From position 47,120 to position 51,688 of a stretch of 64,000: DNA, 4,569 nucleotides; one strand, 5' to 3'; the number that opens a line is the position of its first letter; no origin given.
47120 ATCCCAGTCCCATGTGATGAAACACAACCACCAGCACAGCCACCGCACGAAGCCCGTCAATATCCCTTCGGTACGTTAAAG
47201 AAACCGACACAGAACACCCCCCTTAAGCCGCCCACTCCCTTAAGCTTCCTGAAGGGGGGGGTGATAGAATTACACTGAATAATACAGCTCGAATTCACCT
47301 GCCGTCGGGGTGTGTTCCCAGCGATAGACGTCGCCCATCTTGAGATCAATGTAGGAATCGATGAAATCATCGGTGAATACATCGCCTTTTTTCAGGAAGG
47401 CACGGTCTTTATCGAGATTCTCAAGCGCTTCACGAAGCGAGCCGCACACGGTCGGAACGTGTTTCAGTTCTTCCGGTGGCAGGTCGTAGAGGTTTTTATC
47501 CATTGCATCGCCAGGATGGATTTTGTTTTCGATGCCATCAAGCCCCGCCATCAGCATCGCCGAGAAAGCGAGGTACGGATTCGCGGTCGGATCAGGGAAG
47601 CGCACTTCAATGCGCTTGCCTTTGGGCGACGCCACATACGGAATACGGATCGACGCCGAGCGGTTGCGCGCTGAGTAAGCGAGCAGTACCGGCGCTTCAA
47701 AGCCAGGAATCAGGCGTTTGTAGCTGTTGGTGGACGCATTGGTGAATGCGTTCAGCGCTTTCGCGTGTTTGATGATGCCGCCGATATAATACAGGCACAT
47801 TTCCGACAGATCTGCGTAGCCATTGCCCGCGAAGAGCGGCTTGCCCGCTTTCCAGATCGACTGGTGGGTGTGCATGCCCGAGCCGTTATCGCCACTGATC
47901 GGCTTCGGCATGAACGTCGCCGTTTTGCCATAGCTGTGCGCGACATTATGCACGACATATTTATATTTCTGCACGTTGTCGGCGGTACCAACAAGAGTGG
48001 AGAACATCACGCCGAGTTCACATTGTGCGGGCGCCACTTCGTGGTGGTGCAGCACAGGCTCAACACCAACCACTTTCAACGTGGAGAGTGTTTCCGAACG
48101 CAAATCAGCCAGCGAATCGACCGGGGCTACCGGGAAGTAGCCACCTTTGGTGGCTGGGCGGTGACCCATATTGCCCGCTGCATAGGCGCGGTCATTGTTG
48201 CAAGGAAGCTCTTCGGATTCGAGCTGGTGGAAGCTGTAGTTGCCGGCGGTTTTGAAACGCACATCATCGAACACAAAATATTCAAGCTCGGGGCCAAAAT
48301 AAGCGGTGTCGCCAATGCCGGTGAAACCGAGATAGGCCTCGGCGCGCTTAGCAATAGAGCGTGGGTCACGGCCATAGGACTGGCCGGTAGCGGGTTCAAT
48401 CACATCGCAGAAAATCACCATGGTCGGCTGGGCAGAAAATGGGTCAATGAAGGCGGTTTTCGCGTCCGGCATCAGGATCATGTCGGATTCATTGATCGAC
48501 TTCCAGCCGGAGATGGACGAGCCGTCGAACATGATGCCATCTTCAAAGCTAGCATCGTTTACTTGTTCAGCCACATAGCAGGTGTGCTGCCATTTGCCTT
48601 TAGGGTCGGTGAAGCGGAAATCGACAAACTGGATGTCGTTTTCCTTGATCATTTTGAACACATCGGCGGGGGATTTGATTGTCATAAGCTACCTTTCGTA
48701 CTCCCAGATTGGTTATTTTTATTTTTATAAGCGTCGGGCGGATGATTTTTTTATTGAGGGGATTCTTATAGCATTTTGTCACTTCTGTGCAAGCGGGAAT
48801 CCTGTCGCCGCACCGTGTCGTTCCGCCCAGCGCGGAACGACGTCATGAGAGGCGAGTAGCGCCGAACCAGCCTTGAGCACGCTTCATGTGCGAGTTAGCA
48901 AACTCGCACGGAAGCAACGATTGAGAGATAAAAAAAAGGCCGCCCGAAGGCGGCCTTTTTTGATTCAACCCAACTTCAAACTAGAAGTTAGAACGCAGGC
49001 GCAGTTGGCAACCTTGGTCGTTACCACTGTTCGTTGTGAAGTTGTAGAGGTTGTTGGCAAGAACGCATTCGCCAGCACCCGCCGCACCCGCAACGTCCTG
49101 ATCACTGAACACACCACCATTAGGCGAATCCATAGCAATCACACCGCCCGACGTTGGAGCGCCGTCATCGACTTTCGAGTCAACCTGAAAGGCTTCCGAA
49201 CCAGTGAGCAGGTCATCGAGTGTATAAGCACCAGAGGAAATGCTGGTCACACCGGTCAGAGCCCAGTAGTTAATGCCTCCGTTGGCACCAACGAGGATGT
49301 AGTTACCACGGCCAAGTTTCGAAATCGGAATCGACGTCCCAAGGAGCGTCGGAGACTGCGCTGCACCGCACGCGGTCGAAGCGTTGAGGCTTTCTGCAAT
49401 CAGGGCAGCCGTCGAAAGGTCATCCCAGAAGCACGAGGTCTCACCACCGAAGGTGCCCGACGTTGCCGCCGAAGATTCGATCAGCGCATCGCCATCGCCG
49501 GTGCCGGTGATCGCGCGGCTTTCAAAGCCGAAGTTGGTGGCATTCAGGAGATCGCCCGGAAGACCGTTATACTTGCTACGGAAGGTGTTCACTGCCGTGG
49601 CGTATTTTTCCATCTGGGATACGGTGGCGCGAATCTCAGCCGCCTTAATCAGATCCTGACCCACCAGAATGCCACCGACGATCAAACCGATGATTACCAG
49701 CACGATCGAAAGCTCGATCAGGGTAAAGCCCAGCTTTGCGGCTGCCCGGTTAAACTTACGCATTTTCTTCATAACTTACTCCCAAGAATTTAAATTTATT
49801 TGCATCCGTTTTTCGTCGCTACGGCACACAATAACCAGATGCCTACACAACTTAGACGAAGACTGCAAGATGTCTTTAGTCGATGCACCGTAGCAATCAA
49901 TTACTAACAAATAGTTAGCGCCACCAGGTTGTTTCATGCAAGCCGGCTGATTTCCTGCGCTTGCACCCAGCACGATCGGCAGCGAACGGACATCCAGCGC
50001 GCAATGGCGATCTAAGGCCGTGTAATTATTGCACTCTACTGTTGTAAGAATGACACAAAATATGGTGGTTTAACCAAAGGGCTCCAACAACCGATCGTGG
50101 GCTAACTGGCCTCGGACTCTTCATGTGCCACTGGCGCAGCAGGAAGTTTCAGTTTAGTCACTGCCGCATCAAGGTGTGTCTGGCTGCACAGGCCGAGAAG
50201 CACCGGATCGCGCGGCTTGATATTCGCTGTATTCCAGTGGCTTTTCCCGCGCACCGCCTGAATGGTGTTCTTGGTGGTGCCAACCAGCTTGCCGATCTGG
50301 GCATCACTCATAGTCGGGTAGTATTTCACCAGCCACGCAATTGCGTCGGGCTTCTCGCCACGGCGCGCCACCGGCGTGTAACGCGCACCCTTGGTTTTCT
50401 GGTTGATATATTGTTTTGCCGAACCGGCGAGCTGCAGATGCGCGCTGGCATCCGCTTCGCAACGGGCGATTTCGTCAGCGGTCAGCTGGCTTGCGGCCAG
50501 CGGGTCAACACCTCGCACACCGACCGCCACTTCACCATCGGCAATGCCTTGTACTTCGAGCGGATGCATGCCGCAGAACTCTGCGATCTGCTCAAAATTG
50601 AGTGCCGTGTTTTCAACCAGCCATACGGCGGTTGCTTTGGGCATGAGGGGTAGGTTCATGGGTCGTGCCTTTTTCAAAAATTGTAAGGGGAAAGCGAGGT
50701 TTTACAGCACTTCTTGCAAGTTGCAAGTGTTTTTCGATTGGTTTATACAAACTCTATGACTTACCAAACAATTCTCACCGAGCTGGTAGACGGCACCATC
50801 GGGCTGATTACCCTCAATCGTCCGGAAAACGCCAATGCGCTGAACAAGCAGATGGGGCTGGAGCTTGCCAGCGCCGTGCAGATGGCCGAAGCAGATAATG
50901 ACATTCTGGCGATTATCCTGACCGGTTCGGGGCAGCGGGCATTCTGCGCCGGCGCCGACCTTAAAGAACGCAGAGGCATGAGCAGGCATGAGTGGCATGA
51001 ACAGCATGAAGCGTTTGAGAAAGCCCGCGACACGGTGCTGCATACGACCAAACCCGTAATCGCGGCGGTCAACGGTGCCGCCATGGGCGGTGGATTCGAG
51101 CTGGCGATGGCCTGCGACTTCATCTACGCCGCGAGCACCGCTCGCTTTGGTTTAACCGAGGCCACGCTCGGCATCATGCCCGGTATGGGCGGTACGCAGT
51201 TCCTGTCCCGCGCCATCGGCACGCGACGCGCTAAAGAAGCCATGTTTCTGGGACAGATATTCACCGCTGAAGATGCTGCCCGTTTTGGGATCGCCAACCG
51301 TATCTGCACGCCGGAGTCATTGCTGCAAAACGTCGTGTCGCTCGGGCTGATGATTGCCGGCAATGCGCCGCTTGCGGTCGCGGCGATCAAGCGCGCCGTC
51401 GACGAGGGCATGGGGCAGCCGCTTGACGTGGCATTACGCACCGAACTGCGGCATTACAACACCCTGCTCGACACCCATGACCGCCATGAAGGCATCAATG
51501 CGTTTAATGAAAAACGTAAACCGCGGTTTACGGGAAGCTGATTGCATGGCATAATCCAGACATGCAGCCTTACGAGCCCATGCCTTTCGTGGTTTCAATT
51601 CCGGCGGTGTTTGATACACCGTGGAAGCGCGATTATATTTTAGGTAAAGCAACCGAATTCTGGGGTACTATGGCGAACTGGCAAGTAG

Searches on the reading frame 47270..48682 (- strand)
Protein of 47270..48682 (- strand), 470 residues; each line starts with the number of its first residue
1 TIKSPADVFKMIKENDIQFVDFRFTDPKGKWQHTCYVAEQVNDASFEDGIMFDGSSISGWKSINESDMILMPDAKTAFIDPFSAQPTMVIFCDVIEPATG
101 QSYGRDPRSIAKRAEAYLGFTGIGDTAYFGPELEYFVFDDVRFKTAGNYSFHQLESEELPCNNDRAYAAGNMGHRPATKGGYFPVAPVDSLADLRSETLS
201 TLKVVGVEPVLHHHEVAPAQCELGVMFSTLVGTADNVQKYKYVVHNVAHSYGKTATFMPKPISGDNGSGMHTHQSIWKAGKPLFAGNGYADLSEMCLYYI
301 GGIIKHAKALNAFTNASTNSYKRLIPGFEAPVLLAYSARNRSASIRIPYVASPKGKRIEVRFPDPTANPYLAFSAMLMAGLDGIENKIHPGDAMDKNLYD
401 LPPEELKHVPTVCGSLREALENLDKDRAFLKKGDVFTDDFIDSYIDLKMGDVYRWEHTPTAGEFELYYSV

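Call 70: search_protein_families(library=pfam, proteins=[window:47270-48682:-], max_evalue=0.00001)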
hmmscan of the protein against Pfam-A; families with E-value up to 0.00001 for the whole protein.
window:47270-48682:- (470 aa): 2 families
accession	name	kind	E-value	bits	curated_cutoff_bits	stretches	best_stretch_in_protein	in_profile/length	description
PF00120.29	Gln-synt_C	-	4.3e-134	447.4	24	1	105-467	2-344/344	Glutamine synthetase, catalytic domain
PF03951.24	Gln-synt_N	-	3.8e-32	110.2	33.4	1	16-97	1-82/82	Glutamine synthetase, beta-Grasp domain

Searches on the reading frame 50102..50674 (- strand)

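Call 71: search_protein_families(library=pfam, proteins=[window:50102-50674:-], max_evalue=0.00001)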
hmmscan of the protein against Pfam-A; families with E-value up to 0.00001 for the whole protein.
window:50102-50674:- (190 aa): 1 family
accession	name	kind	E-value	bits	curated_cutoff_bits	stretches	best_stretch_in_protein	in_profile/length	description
PF06242.16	TrcR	-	8.5e-62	207.8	22.2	1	39-175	1-137/139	Transcriptional cell cycle regulator TrcR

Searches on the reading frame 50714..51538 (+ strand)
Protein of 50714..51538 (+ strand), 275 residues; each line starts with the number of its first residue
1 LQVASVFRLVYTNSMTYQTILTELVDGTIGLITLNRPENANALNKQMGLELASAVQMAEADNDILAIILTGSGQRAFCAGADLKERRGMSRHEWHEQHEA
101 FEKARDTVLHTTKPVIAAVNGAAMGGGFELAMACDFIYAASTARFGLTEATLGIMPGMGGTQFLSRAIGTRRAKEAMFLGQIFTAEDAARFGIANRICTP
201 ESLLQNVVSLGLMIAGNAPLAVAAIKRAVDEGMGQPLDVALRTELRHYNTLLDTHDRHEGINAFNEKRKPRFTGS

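Call 71: search_protein_families(library=pfam, proteins=[window:50714-51538:+], max_evalue=0.00001)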
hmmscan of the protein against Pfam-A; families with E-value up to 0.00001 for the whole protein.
window:50714-51538:+ (275 aa): 2 families
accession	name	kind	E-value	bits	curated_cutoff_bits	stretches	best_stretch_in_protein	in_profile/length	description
PF00378.25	ECH_1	-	8.8e-70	235.3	27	1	27-274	4-250/251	Enoyl-CoA hydratase/isomerase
PF16113.10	ECH_2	-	1e-38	134.2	27.2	1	29-202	1-176/335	Enoyl-CoA hydratase/isomerase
